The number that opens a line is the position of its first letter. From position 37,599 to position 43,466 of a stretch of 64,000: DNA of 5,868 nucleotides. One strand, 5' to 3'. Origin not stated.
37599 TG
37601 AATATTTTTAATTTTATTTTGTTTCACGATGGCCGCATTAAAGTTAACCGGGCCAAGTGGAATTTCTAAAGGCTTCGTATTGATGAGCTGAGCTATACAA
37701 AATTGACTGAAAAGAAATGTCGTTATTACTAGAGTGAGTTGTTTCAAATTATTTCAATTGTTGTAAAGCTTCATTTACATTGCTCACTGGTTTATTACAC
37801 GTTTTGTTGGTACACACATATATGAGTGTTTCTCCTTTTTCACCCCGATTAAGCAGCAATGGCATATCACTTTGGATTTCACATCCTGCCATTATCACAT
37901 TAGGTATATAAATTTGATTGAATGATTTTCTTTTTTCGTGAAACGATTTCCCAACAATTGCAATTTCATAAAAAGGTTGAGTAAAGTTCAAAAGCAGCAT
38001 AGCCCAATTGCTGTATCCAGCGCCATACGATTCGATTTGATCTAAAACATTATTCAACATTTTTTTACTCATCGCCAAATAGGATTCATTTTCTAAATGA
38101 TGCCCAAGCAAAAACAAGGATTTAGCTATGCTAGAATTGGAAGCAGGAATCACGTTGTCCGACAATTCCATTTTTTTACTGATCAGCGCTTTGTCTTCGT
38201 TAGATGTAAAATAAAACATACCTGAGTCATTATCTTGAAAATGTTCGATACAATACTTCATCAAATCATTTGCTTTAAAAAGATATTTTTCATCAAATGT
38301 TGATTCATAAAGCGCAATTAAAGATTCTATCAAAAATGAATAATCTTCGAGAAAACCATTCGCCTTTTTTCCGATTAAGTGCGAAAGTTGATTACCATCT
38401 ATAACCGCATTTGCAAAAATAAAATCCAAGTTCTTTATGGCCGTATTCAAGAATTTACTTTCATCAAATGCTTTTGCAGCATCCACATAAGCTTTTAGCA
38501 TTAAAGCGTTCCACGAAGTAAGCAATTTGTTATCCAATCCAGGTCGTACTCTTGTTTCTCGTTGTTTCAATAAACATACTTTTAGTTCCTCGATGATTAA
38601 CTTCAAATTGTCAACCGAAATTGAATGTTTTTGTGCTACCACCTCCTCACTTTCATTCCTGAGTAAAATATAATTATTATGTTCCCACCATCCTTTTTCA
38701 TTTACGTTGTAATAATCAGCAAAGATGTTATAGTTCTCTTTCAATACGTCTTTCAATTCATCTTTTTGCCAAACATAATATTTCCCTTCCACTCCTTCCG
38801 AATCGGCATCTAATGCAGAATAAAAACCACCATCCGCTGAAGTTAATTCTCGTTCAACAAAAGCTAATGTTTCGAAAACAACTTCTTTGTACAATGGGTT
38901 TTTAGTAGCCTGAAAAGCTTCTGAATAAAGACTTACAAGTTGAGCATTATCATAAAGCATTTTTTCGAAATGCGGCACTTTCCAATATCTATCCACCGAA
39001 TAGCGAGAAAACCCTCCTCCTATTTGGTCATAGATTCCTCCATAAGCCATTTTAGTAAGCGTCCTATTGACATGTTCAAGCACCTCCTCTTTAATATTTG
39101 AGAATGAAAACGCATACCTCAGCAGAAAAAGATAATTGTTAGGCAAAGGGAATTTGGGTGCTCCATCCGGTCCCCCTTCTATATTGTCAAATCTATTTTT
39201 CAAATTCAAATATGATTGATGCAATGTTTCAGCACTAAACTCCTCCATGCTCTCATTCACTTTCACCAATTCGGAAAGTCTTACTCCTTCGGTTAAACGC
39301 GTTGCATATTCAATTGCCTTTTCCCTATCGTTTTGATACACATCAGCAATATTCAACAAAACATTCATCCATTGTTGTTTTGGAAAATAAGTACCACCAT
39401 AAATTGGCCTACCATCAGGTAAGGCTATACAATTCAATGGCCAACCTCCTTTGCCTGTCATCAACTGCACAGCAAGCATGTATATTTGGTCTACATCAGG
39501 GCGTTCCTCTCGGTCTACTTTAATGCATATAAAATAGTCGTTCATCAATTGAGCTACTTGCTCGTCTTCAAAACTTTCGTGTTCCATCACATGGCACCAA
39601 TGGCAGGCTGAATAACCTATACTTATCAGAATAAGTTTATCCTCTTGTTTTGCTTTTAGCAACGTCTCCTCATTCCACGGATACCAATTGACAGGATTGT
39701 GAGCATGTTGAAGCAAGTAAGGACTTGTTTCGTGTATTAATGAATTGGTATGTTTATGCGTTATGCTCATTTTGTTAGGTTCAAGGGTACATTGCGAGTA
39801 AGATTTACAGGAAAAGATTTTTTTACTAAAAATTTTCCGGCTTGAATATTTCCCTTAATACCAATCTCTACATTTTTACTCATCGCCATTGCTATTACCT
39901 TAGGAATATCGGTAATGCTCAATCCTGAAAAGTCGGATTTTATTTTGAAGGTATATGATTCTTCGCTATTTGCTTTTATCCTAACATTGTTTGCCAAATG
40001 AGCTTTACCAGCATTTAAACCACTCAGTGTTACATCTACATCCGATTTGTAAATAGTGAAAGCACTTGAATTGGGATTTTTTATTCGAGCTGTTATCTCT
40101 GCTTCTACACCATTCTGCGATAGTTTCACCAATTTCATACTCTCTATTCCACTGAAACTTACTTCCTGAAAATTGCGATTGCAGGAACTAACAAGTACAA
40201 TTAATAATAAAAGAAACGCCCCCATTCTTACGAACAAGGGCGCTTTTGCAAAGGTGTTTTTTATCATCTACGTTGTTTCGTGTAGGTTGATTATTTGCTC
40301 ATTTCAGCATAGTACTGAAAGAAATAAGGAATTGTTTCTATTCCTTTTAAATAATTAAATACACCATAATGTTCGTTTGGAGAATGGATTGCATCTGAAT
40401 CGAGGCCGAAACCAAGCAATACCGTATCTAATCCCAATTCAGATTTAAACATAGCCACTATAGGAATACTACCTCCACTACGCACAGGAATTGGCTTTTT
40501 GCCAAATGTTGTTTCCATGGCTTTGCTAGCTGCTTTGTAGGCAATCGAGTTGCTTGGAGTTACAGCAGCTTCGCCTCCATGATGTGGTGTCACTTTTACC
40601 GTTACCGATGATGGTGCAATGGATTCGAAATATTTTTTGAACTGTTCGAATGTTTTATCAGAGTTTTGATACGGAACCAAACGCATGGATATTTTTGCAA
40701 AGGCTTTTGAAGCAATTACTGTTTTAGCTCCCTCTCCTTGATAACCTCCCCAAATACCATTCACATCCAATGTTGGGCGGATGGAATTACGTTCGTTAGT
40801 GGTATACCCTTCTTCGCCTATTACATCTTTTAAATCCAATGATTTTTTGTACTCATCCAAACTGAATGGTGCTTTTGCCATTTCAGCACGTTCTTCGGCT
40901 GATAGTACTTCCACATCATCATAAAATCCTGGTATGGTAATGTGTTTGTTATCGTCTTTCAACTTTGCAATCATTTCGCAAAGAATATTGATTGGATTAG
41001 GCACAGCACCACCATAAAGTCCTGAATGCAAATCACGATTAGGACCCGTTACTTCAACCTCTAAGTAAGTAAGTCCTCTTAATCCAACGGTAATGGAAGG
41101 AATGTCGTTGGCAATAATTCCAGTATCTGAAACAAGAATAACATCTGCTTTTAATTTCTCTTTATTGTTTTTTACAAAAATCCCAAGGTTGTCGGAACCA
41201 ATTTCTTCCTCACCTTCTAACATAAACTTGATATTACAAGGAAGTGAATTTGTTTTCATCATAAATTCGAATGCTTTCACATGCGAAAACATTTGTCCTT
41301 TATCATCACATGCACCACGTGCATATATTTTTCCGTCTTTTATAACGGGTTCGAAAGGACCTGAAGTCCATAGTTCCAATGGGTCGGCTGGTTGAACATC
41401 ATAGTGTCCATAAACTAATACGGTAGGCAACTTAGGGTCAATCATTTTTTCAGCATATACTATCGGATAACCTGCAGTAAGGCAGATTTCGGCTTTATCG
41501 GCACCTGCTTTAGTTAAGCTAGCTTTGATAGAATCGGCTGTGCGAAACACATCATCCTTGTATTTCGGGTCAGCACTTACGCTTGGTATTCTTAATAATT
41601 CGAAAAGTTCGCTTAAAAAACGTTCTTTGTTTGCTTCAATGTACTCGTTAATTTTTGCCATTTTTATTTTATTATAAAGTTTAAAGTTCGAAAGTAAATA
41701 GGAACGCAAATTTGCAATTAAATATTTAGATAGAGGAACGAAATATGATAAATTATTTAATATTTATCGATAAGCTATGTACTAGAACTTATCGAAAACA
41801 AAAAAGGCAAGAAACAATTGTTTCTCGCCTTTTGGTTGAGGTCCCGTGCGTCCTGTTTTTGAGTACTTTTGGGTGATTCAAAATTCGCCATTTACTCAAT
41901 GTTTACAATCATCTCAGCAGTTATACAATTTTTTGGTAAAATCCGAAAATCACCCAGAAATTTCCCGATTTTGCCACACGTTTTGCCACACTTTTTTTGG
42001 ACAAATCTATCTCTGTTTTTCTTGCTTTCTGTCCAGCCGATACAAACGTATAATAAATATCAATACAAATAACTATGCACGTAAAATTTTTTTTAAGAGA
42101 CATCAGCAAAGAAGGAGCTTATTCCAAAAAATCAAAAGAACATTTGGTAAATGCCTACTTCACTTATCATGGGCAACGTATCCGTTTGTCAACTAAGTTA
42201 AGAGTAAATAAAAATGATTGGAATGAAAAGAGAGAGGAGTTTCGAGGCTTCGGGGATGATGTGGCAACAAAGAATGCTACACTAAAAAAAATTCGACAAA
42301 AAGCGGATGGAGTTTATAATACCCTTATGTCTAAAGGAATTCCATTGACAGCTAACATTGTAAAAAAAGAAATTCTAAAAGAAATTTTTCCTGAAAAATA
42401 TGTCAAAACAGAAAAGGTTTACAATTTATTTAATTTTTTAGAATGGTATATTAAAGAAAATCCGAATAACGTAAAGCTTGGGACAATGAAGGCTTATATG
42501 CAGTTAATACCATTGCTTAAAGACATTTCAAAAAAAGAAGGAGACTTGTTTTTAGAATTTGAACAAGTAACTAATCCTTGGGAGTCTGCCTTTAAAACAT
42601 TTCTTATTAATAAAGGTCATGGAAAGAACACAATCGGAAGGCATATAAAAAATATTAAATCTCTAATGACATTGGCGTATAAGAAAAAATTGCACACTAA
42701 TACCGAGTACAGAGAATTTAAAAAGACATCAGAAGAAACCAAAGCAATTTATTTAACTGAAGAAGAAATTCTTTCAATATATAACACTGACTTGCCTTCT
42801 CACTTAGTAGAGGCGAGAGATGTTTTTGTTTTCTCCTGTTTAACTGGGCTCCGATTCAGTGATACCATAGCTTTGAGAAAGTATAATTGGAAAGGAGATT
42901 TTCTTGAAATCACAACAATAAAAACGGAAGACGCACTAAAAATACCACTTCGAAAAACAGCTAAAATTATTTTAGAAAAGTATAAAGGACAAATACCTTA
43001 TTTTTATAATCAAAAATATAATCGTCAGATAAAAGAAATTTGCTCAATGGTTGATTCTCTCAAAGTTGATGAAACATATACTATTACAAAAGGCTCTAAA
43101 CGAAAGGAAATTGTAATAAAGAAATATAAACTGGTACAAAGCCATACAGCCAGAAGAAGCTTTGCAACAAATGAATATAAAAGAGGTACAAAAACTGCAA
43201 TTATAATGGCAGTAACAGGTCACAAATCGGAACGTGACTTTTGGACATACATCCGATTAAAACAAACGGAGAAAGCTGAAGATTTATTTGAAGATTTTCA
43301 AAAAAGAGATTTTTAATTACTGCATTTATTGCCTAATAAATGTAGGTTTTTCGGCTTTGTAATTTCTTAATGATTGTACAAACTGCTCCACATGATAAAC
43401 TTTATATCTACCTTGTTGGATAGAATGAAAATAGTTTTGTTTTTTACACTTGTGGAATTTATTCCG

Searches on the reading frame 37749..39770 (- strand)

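Call 12: search_protein_families(library=pfam, proteins=[window:37749-39770:-], max_evalue=0.01)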
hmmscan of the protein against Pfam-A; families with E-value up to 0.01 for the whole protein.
window:37749-39770:- (673 aa): 5 families
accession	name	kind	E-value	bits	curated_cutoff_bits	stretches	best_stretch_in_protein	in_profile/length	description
PF03190.21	Thioredox_DsbH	-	2.5e-69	232.8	27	1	8-161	1-160/163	Protein of unknown function, DUF255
PF13899.12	Thioredoxin_7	-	9.7e-09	35.7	27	1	28-92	1-65/83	Thioredoxin-like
PF07944.18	Beta-AFase-like_GH127_cat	-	0.00096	18.7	24.9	0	423-511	128-211/376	Beta-L-arabinofuranosidase, GH127 catalytic domain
PF07221.17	GlcNAc_2-epim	-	0.0027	17.5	23.4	0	481-527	146-328/347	N-acylglucosamine 2-epimerase (GlcNAc 2-epimerase)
PF07470.19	Glyco_hydro_88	-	0.0048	16.4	26.6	0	421-521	31-120/352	Glycosyl Hydrolase Family 88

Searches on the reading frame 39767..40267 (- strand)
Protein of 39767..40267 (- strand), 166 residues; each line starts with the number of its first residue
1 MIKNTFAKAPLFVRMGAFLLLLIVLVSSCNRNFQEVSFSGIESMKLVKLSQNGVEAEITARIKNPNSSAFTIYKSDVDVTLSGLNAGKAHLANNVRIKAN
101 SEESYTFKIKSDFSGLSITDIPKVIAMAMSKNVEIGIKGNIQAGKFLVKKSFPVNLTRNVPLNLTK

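Call 12: search_protein_families(library=pfam, proteins=[window:39767-40267:-], max_evalue=0.01)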
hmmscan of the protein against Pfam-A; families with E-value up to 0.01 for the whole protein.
window:39767-40267:- (166 aa): 2 families
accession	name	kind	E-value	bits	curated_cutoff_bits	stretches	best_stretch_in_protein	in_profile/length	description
PF03168.19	LEA_2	-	2e-08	35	25.4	1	59-156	1-96/98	Late embryogenesis abundant protein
PF13944.12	Calycin_like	-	0.0014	19.4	30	0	71-121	3-53/124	Calycin-like beta-barrel domain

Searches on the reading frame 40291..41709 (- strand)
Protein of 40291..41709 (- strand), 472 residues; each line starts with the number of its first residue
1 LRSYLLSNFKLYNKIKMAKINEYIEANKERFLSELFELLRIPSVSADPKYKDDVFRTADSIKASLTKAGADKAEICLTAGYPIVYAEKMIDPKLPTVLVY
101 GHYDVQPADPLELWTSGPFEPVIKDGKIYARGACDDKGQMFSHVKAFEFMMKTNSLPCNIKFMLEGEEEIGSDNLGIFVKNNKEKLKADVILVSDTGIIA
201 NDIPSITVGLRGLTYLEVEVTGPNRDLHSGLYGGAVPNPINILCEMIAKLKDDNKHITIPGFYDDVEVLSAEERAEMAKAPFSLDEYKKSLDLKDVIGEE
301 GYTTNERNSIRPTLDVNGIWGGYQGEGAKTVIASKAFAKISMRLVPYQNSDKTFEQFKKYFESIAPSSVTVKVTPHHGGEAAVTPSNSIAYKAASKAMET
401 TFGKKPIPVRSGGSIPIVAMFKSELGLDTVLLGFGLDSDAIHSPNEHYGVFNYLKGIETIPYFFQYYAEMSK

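Call 12: search_protein_families(library=pfam, proteins=[window:40291-41709:-], max_evalue=0.01)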
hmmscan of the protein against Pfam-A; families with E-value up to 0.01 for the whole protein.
window:40291-41709:- (472 aa): 2 families
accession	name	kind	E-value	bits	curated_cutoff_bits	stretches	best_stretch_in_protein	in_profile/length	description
PF01546.33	Peptidase_M20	-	3.4e-30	105.9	24.6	1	98-460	1-200/206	Peptidase family M20/M25/M40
PF07687.19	M20_dimer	-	2.9e-19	69.4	21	1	209-367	2-105/107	Peptidase dimerisation domain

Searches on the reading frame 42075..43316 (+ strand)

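Call 12: search_protein_families(library=pfam, proteins=[window:42075-43316:+], max_evalue=0.01)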
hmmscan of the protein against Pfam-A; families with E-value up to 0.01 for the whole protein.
window:42075-43316:+ (413 aa): 3 families
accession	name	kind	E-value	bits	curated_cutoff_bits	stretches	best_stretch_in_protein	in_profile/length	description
PF13102.12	Phage_int_SAM_5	-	3.2e-12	47.1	22.3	1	117-213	1-94/98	Phage integrase SAM-like domain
PF00589.27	Phage_integrase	-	1.5e-09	38.3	27.1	1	226-396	2-169/172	Phage integrase family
PF17293.8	Arm-DNA-bind_5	-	1.4e-05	26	22.6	1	19-97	10-87/87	Arm DNA-binding domain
